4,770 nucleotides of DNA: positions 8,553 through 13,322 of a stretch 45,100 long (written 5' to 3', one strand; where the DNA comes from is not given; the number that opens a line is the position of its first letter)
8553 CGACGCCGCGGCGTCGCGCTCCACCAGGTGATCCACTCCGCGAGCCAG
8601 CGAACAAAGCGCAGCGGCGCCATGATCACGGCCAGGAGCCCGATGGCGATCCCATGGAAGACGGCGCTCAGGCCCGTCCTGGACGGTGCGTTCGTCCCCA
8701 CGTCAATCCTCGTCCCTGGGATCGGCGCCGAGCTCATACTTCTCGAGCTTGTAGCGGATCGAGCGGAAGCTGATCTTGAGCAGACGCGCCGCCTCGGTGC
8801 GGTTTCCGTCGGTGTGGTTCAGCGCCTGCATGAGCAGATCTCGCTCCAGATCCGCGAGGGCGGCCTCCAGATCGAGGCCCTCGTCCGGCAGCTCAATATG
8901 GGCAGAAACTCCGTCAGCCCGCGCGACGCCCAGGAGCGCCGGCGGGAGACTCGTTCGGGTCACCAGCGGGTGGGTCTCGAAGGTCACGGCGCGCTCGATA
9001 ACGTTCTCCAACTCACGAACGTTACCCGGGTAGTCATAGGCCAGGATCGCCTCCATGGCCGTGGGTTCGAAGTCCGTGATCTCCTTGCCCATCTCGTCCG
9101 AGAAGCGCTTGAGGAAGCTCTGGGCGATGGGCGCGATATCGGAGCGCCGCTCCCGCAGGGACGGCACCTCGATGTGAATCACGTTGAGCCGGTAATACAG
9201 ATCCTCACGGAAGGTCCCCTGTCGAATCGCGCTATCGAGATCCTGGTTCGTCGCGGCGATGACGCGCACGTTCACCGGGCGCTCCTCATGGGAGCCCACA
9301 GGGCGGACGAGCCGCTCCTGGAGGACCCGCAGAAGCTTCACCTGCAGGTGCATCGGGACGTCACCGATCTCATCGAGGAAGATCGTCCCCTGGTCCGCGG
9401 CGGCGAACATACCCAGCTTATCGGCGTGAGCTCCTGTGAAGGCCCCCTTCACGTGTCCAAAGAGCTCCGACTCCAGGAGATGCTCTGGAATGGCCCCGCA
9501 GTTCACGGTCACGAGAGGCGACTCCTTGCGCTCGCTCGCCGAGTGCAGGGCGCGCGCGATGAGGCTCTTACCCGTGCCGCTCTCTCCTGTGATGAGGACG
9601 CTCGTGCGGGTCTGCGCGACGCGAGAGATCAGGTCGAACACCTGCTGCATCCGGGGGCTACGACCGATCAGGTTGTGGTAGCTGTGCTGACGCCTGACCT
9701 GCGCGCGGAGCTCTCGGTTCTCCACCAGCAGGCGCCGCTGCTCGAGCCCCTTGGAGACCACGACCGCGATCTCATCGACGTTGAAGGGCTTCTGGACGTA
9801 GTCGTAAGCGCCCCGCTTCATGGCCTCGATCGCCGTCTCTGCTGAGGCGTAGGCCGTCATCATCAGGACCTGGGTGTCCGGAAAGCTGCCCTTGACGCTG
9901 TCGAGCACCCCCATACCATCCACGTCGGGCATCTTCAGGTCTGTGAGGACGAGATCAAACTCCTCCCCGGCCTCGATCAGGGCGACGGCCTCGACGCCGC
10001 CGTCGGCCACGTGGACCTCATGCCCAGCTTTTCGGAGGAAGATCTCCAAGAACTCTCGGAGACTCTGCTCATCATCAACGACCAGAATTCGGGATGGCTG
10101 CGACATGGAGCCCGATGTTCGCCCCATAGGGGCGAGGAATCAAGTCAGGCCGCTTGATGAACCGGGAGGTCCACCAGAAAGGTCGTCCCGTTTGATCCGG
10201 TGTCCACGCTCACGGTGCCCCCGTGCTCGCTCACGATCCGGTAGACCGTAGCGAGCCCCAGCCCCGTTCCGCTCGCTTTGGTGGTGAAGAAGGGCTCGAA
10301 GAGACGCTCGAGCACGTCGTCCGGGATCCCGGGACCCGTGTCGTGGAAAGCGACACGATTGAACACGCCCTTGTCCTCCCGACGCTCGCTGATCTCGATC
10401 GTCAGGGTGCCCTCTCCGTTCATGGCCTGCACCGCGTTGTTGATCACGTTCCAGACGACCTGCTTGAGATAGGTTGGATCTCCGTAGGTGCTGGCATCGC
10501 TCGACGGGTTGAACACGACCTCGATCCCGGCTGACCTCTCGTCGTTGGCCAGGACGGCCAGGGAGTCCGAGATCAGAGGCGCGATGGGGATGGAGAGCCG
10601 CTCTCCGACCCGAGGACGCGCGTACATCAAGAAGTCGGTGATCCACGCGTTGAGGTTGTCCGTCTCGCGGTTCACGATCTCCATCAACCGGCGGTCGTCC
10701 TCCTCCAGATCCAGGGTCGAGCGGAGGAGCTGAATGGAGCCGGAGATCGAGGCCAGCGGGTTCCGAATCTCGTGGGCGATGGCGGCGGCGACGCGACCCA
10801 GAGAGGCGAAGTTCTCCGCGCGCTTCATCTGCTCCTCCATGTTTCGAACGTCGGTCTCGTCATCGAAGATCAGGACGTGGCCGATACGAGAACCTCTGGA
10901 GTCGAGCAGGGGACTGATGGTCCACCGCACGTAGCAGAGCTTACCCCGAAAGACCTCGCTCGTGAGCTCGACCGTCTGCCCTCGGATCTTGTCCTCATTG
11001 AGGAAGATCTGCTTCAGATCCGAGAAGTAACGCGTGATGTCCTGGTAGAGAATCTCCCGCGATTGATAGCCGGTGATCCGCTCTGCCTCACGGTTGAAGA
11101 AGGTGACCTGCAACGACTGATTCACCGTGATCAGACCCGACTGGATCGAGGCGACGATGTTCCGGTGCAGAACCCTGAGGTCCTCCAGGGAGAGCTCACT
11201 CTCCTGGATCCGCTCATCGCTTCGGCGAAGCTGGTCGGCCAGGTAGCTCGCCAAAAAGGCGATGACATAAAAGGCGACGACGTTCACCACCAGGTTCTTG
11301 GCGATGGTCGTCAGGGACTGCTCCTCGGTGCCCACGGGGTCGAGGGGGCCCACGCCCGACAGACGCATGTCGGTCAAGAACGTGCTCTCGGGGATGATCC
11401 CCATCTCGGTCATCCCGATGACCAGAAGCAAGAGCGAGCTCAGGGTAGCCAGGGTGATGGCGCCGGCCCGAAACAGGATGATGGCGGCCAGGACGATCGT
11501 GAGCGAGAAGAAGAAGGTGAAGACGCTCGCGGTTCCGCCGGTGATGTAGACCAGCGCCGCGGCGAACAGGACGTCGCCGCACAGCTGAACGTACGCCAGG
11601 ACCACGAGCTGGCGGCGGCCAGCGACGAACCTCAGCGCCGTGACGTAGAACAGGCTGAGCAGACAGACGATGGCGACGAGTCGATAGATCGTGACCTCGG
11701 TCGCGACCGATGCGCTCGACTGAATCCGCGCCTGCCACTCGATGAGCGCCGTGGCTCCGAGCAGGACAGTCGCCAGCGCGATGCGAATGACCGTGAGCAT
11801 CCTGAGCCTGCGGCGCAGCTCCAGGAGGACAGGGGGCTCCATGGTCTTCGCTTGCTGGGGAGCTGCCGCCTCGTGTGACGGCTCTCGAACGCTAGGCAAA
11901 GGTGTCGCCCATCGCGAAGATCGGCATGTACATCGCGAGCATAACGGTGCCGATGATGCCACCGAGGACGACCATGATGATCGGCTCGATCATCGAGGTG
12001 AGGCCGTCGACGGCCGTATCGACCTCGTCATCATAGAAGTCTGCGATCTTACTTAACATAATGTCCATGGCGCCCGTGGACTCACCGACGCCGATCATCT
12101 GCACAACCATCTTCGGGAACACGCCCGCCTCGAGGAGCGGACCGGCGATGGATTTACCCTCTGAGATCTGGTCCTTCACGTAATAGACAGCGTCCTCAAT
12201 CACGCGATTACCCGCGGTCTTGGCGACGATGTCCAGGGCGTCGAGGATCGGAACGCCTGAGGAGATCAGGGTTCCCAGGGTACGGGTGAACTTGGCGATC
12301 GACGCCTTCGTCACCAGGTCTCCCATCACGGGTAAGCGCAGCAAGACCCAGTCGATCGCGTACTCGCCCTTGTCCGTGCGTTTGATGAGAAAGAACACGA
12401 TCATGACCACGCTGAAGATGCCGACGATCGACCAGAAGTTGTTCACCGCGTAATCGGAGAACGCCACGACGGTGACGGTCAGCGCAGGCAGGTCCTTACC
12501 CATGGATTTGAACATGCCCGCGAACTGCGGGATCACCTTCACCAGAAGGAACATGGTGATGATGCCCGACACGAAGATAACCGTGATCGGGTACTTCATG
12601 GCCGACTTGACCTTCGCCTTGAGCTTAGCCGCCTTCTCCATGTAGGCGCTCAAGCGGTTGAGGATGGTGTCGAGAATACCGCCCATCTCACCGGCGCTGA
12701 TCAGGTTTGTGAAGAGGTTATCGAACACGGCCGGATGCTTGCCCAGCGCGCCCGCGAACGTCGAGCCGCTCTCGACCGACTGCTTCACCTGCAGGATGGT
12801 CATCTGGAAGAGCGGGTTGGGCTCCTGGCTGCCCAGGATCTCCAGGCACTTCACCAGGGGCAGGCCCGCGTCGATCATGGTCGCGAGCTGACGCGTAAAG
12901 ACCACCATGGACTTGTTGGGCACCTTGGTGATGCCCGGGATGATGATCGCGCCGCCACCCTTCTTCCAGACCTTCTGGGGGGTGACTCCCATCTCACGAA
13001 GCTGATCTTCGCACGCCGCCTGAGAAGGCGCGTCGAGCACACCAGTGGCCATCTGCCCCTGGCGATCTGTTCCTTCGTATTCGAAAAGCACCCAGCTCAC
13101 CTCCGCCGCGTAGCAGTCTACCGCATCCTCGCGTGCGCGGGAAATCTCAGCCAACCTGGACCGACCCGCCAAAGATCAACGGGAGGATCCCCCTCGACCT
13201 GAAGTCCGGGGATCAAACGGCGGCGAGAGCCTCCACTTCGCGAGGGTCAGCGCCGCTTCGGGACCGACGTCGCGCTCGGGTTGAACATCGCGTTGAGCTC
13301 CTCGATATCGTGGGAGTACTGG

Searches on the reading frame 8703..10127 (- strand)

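Call 10: search_protein_families(library=pfam, proteins=[window:8703-10127:-], max_evalue=0.001)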
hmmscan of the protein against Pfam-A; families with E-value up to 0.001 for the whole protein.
window:8703-10127:- (474 aa): 13 families
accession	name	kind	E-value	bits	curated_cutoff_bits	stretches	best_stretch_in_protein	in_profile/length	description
PF00158.32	Sigma54_activat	-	4e-74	248.3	20.2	1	153-320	1-168/168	Sigma-54 interaction domain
PF00072.30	Response_reg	-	7.3e-28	97.4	30.2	1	14-122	1-108/111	Response regulator receiver domain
PF25601.1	AAA_lid_14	-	4.5e-24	84.5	27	1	325-402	1-78/87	AAA+ ATPase lid domain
PF14532.12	Sigma54_activ_2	-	2.6e-22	80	25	1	154-324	1-138/138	Sigma-54 interaction domain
PF02954.25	HTH_8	-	8.5e-16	57.9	22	1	424-464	2-42/42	Bacterial regulatory protein, Fis family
PF07728.20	AAA_5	-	4.1e-10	40.3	22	1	177-295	2-123/139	AAA domain (dynein-related subfamily)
PF13191.12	AAA_16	-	5.7e-10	40.4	32.6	1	153-229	2-85/167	AAA ATPase domain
PF00004.35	AAA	-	5.2e-08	33.8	21.2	1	177-310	1-127/131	ATPase family associated with various cellular activities (AAA)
PF13401.12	AAA_22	-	1.7e-05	25.6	27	1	172-210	3-41/130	AAA domain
PF20030.5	bpMoxR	-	5.6e-05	22.8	27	1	161-295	18-146/205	MoxR domain in the MoxR-vWA-beta-propeller ternary systems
PF12775.13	AAA_7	-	0.0006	19.8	25.8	0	165-210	24-69/181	P-loop containing dynein motor region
PF07724.20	AAA_2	-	0.00062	20.3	27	0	175-296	4-126/166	AAA domain (Cdc48 subfamily)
PF01078.27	Mg_chelatase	-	0.00074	19.4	20.3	0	174-294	22-157/207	Magnesium chelatase, subunit ChlI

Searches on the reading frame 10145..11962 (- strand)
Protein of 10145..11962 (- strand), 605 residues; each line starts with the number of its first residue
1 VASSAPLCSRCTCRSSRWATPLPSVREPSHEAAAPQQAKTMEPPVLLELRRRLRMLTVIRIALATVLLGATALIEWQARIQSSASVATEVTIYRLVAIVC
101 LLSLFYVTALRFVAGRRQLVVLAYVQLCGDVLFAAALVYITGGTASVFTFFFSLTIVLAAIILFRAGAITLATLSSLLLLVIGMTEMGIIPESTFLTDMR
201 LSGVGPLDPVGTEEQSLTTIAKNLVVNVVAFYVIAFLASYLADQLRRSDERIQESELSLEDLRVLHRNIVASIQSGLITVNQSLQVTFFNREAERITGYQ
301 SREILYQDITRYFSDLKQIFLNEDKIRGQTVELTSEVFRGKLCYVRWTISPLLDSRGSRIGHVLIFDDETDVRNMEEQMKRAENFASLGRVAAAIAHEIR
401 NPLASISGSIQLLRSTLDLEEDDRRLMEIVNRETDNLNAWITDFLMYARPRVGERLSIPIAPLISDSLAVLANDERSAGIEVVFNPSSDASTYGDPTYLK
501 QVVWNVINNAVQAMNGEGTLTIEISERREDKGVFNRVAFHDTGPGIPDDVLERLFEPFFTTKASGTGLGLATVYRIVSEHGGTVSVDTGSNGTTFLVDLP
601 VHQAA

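Call 10: search_protein_families(library=pfam, proteins=[window:10145-11962:-], max_evalue=0.001)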
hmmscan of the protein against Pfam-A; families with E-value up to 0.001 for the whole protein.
window:10145-11962:- (605 aa): 7 families
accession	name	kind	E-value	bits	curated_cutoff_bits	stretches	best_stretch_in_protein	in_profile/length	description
PF02518.31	HATPase_c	-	1.2e-25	90.6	26.4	1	494-602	1-110/111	Histidine kinase-, DNA gyrase B-, and HSP90-like ATPase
PF00512.31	HisKA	-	8.1e-15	55.1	26.9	1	388-450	2-63/66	His Kinase A (phospho-acceptor) domain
PF25323.1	6TM_PilS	-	1.3e-12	48.2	27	1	49-251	8-188/189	PilS-like transmembrane domain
PF13426.13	PAS_9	-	5.8e-07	30.2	27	1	276-371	3-103/103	PAS domain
PF00989.32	PAS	-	9.4e-07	29.3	22.6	1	267-368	4-112/113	PAS fold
PF08448.16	PAS_4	-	4.4e-05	24.1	23.1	1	275-373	15-109/110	PAS fold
PF14501.12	HATPase_c_5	-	0.00072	19.9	22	0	501-591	8-93/102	GHKL domain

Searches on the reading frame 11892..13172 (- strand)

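Call 10: search_protein_families(library=pfam, proteins=[window:11892-13172:-], max_evalue=0.001)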
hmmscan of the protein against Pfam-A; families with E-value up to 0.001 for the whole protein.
window:11892-13172:- (426 aa): 1 family
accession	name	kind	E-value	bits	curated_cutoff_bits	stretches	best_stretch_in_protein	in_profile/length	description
PF00482.28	T2SSF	-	1.3e-62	209.7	25.2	2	295-417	1-125/125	Type II secretion system (T2SS), protein F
